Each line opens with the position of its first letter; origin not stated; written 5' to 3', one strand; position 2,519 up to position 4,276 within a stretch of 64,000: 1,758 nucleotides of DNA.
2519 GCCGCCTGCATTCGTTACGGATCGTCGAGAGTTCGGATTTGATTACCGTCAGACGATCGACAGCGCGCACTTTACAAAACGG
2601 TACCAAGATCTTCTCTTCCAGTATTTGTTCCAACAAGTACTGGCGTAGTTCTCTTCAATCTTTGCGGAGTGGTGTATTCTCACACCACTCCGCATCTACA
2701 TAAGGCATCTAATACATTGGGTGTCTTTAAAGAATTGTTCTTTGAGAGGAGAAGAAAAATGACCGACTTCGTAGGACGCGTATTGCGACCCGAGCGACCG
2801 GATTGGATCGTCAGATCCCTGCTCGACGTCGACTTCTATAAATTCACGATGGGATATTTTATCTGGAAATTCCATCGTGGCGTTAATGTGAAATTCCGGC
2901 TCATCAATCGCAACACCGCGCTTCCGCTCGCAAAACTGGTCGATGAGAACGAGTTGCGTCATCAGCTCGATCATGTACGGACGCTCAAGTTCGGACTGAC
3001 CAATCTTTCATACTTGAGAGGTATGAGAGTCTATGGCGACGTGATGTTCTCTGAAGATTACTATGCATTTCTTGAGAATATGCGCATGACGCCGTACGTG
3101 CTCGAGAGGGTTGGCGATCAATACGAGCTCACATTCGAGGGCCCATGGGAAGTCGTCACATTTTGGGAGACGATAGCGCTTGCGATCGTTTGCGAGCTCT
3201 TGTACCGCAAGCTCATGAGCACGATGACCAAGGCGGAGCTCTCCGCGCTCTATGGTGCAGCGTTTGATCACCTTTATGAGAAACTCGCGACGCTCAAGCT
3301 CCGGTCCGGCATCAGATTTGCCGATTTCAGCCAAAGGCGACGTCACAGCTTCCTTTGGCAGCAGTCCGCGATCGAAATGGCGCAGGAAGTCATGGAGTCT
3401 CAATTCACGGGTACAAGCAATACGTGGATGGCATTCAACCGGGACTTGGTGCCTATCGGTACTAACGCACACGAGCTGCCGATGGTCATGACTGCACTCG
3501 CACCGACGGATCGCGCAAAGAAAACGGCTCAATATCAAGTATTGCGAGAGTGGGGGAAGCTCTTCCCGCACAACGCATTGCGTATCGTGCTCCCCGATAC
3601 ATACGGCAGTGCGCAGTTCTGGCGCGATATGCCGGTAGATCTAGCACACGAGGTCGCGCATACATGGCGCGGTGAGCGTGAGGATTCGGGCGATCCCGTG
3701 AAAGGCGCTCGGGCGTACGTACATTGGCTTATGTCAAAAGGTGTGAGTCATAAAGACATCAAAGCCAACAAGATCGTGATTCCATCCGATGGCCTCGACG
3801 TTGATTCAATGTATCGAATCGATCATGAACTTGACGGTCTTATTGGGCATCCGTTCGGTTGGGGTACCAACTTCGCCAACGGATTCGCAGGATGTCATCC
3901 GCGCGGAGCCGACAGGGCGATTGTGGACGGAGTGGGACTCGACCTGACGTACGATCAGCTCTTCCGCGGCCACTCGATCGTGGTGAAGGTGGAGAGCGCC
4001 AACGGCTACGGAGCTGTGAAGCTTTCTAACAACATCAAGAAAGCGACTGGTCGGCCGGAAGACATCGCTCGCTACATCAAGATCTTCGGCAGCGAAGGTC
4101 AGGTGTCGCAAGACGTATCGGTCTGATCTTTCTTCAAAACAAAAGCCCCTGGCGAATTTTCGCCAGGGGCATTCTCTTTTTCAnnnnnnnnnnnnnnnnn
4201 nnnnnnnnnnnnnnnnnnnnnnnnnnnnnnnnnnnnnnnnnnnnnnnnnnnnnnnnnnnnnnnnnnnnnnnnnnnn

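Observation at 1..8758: Compact NAD salvage/recycling regulon under an NrtR regulator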

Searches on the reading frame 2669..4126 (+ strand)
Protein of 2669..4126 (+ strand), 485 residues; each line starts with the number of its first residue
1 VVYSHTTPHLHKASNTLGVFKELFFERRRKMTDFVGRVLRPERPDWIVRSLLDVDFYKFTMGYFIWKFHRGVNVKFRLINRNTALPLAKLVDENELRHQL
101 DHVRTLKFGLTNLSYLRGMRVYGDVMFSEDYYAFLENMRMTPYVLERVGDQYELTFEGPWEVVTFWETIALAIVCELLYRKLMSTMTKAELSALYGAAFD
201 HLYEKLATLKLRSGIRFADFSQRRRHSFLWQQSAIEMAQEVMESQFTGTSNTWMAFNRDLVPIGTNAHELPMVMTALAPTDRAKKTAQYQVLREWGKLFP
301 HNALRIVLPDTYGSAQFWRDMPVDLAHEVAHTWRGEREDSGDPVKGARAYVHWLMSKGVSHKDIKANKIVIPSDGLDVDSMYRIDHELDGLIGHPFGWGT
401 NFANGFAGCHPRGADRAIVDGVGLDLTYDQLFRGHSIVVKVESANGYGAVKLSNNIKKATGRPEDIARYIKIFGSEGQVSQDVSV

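Call 3: search_protein_families(library=pfam, proteins=[window:2669-4126:+], max_evalue=0.01)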
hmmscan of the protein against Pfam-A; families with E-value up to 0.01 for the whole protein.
window:2669-4126:+ (485 aa): 2 families
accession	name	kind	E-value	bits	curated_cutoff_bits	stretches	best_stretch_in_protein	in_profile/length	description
PF04095.22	NAPRTase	-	5.9e-22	79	20.8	1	216-406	2-182/239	Nicotinate phosphoribosyltransferase (NAPRTase) family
PF17767.7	NAPRTase_N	-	7e-20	72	32.6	1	52-174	1-124/125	Nicotinate phosphoribosyltransferase (NAPRTase) N-terminal domain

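Call 4: search_protein_families(library=ncbifam, proteins=[window:2669-4126:+], max_evalue=0.01)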
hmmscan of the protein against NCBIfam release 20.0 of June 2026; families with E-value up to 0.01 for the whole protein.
window:2669-4126:+ (485 aa): 6 families
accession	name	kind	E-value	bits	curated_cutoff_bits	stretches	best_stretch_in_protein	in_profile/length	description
NF003704.0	PRK05321.1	subfamily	1e-99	334.3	379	1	45-479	7-395/398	nicotinate phosphoribosyltransferase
TIGR01514.1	NAPRTase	equivalog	1.1e-61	209.1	269.55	1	47-471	1-393/399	nicotinate phosphoribosyltransferase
NF006696.0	PRK09243.1-3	equivalog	6.6e-10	38.2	503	1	214-386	155-305/451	nicotinate phosphoribosyltransferase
TIGR01513.1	NAPRTase_put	equivalog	3.1e-09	36.3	297.4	1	53-384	3-294/452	nicotinate phosphoribosyltransferase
NF009131.0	PRK12484.1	equivalog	3.5e-09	35.9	330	1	52-365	8-285/455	nicotinate phosphoribosyltransferase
NF006695.0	PRK09243.1-2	equivalog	2.8e-07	29.5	469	1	217-403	153-318/480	nicotinate phosphoribosyltransferase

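Call 93: find_homologous_proteins(query=window:2759-4126:+, max_evalue=1e-60)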
Query window:2759-4126:+ (455 aa): 7837 proteins with E <= 1e-60 among 8000 candidates; the best 120 are listed.
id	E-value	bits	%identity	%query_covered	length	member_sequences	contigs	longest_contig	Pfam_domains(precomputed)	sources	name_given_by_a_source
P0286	0.0e+0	1060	100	100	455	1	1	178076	PF04095.23,PF17767.8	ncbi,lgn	-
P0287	3.3e-230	783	76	100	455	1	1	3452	PF04095.23,PF17767.8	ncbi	-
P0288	3.9e-230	783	74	100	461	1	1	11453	PF04095.23,PF17767.8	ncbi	-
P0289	1.1e-227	775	73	99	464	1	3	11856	PF04095.23,PF17767.8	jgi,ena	-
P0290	1.5e-227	774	75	100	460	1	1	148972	PF04095.23,PF17767.8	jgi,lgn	jgi:nicotinate phosphoribosyltransferase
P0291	2.4e-226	770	74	100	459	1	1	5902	PF04095.23,PF17767.8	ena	-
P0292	1.6e-222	757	72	100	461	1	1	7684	PF04095.23,PF17767.8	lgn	-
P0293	4.6e-222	756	72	100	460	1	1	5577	PF04095.23,PF17767.8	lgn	-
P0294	3.6e-221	753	71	100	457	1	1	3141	PF04095.23,PF17767.8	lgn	-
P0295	1.5e-220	751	72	99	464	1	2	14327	PF04095.23,PF17767.8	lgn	-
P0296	1.6e-220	751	72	100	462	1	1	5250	PF04095.23,PF17767.8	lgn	-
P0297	1.0e-216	738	70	100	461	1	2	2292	PF04095.23,PF17767.8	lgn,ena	-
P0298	1.1e-214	732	71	100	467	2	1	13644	PF04095.23,PF17767.8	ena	-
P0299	8.2e-213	726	70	100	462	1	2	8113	PF04095.23,PF17767.8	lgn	-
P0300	6.9e-188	643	66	100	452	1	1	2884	PF04095.23,PF17767.8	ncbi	-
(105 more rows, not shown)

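Call 94: find_encoding_contigs(protein=P0288, flank=8000, max_places=2)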
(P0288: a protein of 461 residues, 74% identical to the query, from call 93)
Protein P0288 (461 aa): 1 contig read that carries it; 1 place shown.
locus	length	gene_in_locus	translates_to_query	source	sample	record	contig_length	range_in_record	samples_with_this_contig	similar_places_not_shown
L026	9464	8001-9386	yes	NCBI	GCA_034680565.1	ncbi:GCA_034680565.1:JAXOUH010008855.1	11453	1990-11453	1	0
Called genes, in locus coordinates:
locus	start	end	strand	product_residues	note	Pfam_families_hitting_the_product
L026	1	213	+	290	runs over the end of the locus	-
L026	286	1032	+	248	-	-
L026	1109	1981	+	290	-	PF13672:PP2C_2, PF07228:SpoIIE (faint)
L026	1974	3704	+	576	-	PF00069:Pkinase (faint), PF07714:PK_Tyr_Ser-Thr (faint)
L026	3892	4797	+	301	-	-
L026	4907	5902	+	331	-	PF03747:ADP_ribosyl_GH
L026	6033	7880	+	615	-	PF00795:CN_hydrolase, PF02540:NAD_synthase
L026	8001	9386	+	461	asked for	PF17767:NAPRTase_N, PF04095:NAPRTase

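Call 95: find_encoding_contigs(protein=P0295, flank=8000, max_places=2)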
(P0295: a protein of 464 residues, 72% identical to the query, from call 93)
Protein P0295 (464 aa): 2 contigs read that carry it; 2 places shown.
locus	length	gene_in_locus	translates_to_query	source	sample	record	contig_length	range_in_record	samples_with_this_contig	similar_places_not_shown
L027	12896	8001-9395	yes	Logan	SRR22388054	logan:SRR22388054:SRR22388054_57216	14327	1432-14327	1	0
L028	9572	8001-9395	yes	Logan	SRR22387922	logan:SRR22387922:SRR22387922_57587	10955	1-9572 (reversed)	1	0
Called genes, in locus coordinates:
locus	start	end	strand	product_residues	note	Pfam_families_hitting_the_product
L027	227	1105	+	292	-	-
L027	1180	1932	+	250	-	-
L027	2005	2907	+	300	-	PF13672:PP2C_2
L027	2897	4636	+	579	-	-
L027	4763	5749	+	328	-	PF03747:ADP_ribosyl_GH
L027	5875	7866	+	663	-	PF00795:CN_hydrolase, PF02540:NAD_synthase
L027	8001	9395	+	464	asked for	PF17767:NAPRTase_N, PF04095:NAPRTase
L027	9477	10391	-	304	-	-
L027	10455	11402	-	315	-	PF00293:NUDIX (weak)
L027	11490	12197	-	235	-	PF00293:NUDIX (weak), PF19368:WHD_AraR, PF21906:WHD_NrtR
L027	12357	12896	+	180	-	?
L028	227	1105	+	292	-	-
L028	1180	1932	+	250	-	-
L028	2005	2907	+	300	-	PF13672:PP2C_2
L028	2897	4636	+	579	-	-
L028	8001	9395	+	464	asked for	PF17767:NAPRTase_N, PF04095:NAPRTase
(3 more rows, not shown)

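Call 96: find_encoding_contigs(protein=P0298, flank=8000, max_places=2)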
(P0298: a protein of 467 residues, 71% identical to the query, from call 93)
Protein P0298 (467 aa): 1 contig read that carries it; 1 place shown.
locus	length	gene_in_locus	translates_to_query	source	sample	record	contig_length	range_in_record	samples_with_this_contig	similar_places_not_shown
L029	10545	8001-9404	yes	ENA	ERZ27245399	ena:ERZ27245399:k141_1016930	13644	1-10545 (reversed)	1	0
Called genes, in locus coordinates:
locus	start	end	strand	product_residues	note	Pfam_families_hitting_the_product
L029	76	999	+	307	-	-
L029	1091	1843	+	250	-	-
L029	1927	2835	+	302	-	PF13672:PP2C_2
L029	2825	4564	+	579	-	-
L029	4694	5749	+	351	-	PF03747:ADP_ribosyl_GH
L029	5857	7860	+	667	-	PF00795:CN_hydrolase, PF02540:NAD_synthase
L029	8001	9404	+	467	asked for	PF17767:NAPRTase_N, PF04095:NAPRTase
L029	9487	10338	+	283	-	PF05822:UMPH-1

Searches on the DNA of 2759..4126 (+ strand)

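Call 103: build_rna_model(alignment_id=A4, structure=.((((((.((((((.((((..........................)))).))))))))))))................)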
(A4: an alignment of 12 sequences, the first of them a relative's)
Model R1 built from alignment A4 (12 sequences, 78 columns); structure: as given.
model positions 62; base pairs 16; branch points 0; effective number of sequences 5.46; information 0.902 bits per position. Calibrated on 0.2 Mb of random sequence (short: E-values are rough).
structure used (alignment columns):
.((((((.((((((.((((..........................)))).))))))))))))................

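Call 104: search_with_rna_model(model_id=R1, sources=[window, L001, L002, L003, L004, L005, L006, L007, L008, L009, L010, L011, L012, L014, L015, L016, L019, L020, L021, L022, L023, L024, L026, L027, L029], max_evalue=1, make_alignment=true)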
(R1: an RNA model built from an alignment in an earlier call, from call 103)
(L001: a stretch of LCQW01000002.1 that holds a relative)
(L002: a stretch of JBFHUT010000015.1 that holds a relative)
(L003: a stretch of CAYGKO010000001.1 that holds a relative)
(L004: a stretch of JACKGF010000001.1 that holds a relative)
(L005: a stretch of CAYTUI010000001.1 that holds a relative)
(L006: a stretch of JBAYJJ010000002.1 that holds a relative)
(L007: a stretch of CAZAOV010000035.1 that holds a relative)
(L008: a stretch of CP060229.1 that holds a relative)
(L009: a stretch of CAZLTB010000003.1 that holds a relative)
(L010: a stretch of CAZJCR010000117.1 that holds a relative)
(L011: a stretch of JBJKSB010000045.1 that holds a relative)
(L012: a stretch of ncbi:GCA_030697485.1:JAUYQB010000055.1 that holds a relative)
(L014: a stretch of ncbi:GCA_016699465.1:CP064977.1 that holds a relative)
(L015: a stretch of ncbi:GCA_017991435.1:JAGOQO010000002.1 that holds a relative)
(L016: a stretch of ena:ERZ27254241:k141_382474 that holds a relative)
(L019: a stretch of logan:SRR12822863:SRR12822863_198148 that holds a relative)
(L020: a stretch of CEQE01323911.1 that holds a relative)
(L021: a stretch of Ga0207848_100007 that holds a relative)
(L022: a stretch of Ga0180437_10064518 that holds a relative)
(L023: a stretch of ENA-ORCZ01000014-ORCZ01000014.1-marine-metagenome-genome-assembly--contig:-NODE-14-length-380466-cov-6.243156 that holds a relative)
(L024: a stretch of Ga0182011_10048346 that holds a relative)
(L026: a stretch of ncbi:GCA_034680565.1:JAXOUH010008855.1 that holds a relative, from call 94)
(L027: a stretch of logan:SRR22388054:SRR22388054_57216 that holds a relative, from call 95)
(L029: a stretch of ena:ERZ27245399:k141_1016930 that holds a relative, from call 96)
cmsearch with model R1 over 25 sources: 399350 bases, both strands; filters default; matches with E-value up to 1: 22.
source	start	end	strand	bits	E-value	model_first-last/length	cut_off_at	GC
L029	5786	5840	+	72.1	1.4e-11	1-62/62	no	0.33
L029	7912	7977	+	70.9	2.4e-11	1-62/62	no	0.38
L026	7922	7977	+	70.8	2.6e-11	1-62/62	no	0.39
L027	7909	7972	+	69.4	5e-11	1-62/62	no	0.42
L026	4827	4883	+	66.8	1.7e-10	1-62/62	no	0.35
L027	4696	4753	+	66.7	1.7e-10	1-62/62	no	0.45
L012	9186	9247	-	64.4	5.1e-10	1-62/62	no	0.37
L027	5782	5857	+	63.5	7.6e-10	1-62/62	no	0.43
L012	7228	7280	-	61.6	1.9e-09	1-62/62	no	0.43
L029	4611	4678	+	59.6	4.7e-09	1-62/62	no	0.32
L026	5932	6003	+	57.5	1.3e-08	1-62/62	no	0.43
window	2694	2747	+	54.6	4.8e-08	1-62/62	no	0.31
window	675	718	+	36.4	0.00023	2-56/62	no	0.43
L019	9905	9948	+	36.4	0.00023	2-56/62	no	0.43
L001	13240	13312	-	35.6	0.00034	2-56/62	no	0.33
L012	7246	7272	+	22.2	0.17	9-42/62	no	0.52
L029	5786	5827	-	21.8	0.2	2-50/62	no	0.33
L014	7154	7185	-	19.7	0.55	1-62/62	no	0.28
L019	9898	9943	-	19.6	0.59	2-54/62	no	0.39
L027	5790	5836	-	18.4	0.99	9-42/62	no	0.57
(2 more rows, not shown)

Alignment A5: 22 matches aligned to the model, 90 columns, each read 5' to 3' on its own strand. Consensus structure (alignment columns), stored with it:
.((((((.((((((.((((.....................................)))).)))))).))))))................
